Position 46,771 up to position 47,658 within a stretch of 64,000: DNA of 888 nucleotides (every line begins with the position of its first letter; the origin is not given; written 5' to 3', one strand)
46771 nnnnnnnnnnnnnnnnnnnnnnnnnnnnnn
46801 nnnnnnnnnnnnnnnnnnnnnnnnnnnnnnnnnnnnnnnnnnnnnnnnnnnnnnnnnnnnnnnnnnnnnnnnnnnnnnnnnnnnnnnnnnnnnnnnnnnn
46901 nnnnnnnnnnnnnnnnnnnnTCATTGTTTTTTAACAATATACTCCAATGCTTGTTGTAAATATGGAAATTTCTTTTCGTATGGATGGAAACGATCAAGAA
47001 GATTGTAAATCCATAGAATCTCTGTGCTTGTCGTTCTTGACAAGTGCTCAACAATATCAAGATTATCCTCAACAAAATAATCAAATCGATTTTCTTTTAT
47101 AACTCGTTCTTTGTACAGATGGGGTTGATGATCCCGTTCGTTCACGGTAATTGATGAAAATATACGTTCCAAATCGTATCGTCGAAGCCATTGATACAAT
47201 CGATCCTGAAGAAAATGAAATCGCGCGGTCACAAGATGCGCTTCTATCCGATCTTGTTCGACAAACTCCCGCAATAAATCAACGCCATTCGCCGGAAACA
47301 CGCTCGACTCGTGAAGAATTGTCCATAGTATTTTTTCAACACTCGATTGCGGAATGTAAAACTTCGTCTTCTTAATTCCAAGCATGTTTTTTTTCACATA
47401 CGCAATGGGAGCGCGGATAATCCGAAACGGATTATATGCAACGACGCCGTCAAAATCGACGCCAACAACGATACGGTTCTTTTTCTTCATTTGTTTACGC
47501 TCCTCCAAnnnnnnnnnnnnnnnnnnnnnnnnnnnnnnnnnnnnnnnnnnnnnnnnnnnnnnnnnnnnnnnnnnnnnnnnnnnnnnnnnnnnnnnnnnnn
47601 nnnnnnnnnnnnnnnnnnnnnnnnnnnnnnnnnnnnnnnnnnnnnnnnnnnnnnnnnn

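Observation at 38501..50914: Second envelope-glycan locus: three more GT-C-like proteins next to a DPPR-synthase-like UbiA enzyme, a HAD phosphatase, GT4, two methyltransferases and a Glf-like flavoenzyme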

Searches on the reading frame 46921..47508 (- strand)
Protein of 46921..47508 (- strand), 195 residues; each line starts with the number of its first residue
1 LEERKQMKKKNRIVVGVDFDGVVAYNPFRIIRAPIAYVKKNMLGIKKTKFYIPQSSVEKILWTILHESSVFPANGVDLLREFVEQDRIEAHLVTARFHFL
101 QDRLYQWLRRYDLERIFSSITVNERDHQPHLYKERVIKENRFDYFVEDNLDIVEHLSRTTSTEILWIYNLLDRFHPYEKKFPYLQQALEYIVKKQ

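Call 4: search_protein_families(library=pfam, proteins=[window:46921-47508:-], max_evalue=0.01)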
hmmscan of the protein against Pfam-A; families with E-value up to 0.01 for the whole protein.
window:46921-47508:- (195 aa): 0 families

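Call 5: search_protein_families(library=ncbifam, proteins=[window:46921-47508:-], max_evalue=0.01)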
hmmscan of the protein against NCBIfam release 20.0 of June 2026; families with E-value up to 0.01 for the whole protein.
window:46921-47508:- (195 aa): 0 families

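Call 18: search_protein_families(library=pfam, proteins=[window:46921-47508:-], max_evalue=5)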
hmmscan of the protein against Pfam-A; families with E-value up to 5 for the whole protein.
window:46921-47508:- (195 aa): 1 family
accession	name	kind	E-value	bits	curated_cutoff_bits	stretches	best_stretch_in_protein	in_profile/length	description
PF24694.1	LNS2_PITM1-3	-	0.13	12.7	27.7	1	73-139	24-88/124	PITM 1-3, LNS2 domain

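Call 54: search_protein_representatives(protein=window:46921-47508:-)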
Query: 195 residues. Proteins with E-value up to 0.001 (for the whole library): 153; up to 1e-10: 99; up to 1e-30: 34. The best 150 are listed.
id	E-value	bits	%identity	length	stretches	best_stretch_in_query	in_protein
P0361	3.0e-59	216.3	49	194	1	10-192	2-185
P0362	5.2e-57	209.0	53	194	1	13-193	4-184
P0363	5.9e-56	205.5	49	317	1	8-192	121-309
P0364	1.4e-55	204.3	49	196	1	12-192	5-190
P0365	2.7e-48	180.5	44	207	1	5-189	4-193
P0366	4.9e-47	176.5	45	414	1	10-192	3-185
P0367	6.8e-46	172.7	45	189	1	10-194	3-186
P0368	7.2e-46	172.7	48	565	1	10-192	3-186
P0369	2.9e-45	170.7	54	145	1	50-191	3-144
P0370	2.1e-44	167.9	44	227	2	13-161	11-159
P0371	1.2e-42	162.2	48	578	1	5-191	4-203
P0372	8.9e-40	152.8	42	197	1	13-192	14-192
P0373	1.2e-39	152.4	43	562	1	10-194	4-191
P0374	1.3e-39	152.2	41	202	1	5-195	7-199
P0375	1.0e-38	149.3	41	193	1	14-194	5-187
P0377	3.4e-38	147.6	43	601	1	11-189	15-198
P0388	4.2e-34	134.3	39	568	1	10-189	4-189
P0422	8.4e-18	81.1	31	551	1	7-180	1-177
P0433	1.4e-15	73.9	30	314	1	7-157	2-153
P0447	1.3e-12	64.1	30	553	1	7-167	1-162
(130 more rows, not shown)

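Call 56: search_protein_families(library=pfam, proteins=[P0368, P0371, P0373, P0377, P0388, P0422, P0447, P0366, P0363, P0433], max_evalue=0.001)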
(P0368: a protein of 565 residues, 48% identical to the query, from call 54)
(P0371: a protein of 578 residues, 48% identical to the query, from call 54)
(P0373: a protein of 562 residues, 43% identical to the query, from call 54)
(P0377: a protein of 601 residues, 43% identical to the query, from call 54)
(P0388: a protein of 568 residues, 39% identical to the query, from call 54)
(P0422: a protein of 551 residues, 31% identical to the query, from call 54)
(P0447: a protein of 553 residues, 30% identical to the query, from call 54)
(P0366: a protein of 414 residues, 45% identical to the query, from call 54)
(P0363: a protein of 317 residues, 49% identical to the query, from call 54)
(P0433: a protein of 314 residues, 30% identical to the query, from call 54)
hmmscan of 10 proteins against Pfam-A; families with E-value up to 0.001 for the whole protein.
P0368 (565 aa): 3 families
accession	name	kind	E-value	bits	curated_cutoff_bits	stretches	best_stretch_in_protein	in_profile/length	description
PF00534.26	Glycos_transf_1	-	5.9e-27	94.7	26.4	1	386-552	6-168/172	Glycosyl transferases group 1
PF13692.12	Glyco_trans_1_4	-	1.1e-22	81.2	27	1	396-541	2-141/142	Glycosyl transferases group 1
PF13439.12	Glyco_transf_4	-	0.00018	22.1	28.5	1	204-339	3-146/170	Glycosyltransferase Family 4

P0371 (578 aa): 4 families
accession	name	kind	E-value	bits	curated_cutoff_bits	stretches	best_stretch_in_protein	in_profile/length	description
PF00534.26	Glycos_transf_1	-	2.4e-35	122.1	26.4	1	396-563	6-171/172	Glycosyl transferases group 1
PF13692.12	Glyco_trans_1_4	-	4.9e-29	101.8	27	1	407-550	3-142/142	Glycosyl transferases group 1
PF20706.3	GT4-conflict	-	2.2e-11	43.8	26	1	380-566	173-356/385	Family 4 Glycosyltransferase in conflict systems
PF13439.12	Glyco_transf_4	-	0.00092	19.7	28.5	0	227-364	3-142/170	Glycosyltransferase Family 4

P0373 (562 aa): 3 families
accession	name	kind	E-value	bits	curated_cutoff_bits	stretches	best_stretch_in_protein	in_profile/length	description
PF00534.26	Glycos_transf_1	-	8.6e-29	100.7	26.4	1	388-539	15-164/172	Glycosyl transferases group 1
PF13692.12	Glyco_trans_1_4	-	1.2e-25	90.8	27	1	390-533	3-142/142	Glycosyl transferases group 1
PF20706.3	GT4-conflict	-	3.5e-09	36.6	26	1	366-511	180-324/385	Family 4 Glycosyltransferase in conflict systems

P0377 (601 aa): 3 families
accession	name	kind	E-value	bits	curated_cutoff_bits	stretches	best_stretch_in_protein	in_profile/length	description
PF00534.26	Glycos_transf_1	-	3.9e-23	82.3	26.4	1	415-574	4-160/172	Glycosyl transferases group 1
PF13692.12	Glyco_trans_1_4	-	6.5e-23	82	27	1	428-569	3-140/142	Glycosyl transferases group 1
PF20706.3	GT4-conflict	-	6.3e-08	32.4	26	1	417-547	193-323/385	Family 4 Glycosyltransferase in conflict systems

P0388 (568 aa): 3 families
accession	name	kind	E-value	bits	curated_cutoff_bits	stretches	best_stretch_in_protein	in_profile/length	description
PF00534.26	Glycos_transf_1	-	7.8e-27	94.3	26.4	1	386-542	10-164/172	Glycosyl transferases group 1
PF13692.12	Glyco_trans_1_4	-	2e-17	64.2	27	1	394-536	4-142/142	Glycosyl transferases group 1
PF20706.3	GT4-conflict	-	0.00065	19.2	26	1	396-506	202-317/385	Family 4 Glycosyltransferase in conflict systems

P0422 (551 aa): 4 families
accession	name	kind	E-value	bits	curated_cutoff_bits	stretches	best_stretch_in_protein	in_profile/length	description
PF00534.26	Glycos_transf_1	-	9e-24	84.4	26.4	1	365-524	4-161/172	Glycosyl transferases group 1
PF13692.12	Glyco_trans_1_4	-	2.8e-21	76.7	27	1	376-520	2-141/142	Glycosyl transferases group 1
PF13439.12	Glyco_transf_4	-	3.1e-10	40.8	28.5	1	191-353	2-166/170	Glycosyltransferase Family 4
PF13579.12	Glyco_trans_4_4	-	1.7e-06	28.9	29.7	1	191-289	1-98/158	Glycosyl transferase 4-like domain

P0447 (553 aa): 5 families
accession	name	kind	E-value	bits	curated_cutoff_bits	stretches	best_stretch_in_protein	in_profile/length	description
PF00534.26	Glycos_transf_1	-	2.7e-32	112.1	26.4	1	367-527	4-162/172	Glycosyl transferases group 1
PF13692.12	Glyco_trans_1_4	-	1.9e-29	103.2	27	1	378-523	2-142/142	Glycosyl transferases group 1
PF13439.12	Glyco_transf_4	-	1e-12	48.9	28.5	1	194-332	3-142/170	Glycosyltransferase Family 4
PF13579.12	Glyco_trans_4_4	-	3.2e-09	37.7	29.7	1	193-336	1-140/158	Glycosyl transferase 4-like domain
PF20706.3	GT4-conflict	-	9.8e-06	25.2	26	1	354-499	173-323/385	Family 4 Glycosyltransferase in conflict systems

P0366 (414 aa): 1 family
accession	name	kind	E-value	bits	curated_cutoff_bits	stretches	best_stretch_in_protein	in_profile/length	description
PF13439.12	Glyco_transf_4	-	1.7e-08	35.1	28.5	1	211-357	2-148/170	Glycosyltransferase Family 4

P0363 (317 aa): 0 families

P0433 (314 aa): 2 families
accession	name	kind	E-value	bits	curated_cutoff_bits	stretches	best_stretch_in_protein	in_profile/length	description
PF13439.12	Glyco_transf_4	-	2.3e-15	57.5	28.5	1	194-300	2-108/170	Glycosyltransferase Family 4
PF13579.12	Glyco_trans_4_4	-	2.6e-11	44.5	29.7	1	195-298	2-104/158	Glycosyl transferase 4-like domain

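Call 59: search_solved_structures(query=A4, max_evalue=10, show_alignments=2)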
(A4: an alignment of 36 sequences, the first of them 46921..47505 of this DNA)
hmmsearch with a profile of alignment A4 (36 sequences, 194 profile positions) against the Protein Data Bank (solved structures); distinct sequences matched with E-value up to 10: 9.
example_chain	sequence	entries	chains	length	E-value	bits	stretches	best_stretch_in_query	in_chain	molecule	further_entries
4xrp_A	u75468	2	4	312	0.0042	19.8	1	74-143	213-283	Pnkp1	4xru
5lm1_A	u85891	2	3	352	0.1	15.3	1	72-121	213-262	Tyrosine-protein phosphatase non-receptor type 23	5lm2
3bwv_A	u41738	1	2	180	0.43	13.3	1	8-91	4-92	Putative 5'(3')-deoxyribonucleotidase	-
1wy6_A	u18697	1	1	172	0.55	12.9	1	134-189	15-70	hypothetical protein ST1625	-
3quc_A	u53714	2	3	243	0.95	12.1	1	5-83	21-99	INORGANIC PYROPHOSPHATASE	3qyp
3qu2_A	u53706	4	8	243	0.97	12.1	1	5-83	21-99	INORGANIC PYROPHOSPHATASE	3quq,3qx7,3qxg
3qub_A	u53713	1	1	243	1.3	11.7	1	5-82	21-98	INORGANIC PYROPHOSPHATASE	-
3r9k_A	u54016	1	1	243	1.3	11.7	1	5-82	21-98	Putative beta-phosphoglucomutase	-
9jcb_A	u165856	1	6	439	1.5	11.5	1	28-82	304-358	Lipase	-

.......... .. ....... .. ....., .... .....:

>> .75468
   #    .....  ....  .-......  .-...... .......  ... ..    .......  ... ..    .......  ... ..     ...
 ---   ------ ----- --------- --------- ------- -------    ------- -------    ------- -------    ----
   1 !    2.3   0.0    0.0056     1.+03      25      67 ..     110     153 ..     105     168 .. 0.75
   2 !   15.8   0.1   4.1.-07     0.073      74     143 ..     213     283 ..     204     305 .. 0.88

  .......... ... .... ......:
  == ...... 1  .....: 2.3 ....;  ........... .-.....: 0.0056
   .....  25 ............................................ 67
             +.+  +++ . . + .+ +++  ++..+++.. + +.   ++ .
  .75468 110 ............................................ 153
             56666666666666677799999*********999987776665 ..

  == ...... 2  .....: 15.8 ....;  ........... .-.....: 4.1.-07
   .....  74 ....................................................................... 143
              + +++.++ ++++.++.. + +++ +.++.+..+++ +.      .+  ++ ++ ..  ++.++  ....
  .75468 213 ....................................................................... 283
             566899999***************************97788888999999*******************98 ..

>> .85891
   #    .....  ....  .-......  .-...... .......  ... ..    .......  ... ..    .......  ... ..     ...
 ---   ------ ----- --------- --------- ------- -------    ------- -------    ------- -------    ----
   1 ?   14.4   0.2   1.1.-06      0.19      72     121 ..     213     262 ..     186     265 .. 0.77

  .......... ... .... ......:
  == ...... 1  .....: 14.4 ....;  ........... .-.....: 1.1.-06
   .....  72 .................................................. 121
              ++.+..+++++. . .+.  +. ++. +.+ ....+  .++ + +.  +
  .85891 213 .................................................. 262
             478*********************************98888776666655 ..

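Call 77: search_protein_families(library=ncbifam, alignment_id=A4, max_evalue=1)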
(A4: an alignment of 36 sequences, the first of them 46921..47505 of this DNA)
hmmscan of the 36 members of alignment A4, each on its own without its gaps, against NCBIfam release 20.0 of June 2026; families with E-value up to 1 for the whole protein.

A. member 1, window:46921-47505:- (194 aa): 0 families

B. families by the number of members that match (of 36 scanned): 15 families
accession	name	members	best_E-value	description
TIGR03590.1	PseG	1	0.00097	UDP-2,4-diacetamido-2,4,6-trideoxy-beta-L-altropyranose hydrolase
NF047858.1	ICEBs1XisBacil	1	0.0045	ICEBs1 excisionase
NF047737.1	antiphage_MADS1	1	0.0086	methylation-associated defense system helix-turn-helix domain-containing protein MAD1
NF006503.0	PRK08937.3-3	1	0.012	adenylosuccinate lyase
TIGR03676.1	aRF1_eRF1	1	0.017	peptide chain release factor aRF-1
TIGR01533.1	lipo_e_P4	1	0.024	5'-nucleotidase, lipoprotein e(P4) family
NF058653.1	LipP1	1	0.033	LipP1 family hormone-sensitive lipase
NF002486.0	PRK01752.1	1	0.045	YchJ family protein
NF011414.0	PRK14841.1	1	0.064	isoprenyl transferase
TIGR01604.1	PYST-C2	1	0.07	Plasmodium yoelii subtelomeric domain PYST-C2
TIGR01484.1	HAD-SF-IIB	1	0.071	HAD-IIB family hydrolase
TIGR01488.1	HAD-SF-IB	1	0.11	HAD-IB family phosphatase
NF011949.0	PRK15420.1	1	0.12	L-fucose mutarotase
TIGR00338.1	serB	1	0.13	phosphoserine phosphatase SerB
NF002592.0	PRK02250.1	1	0.18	hypothetical protein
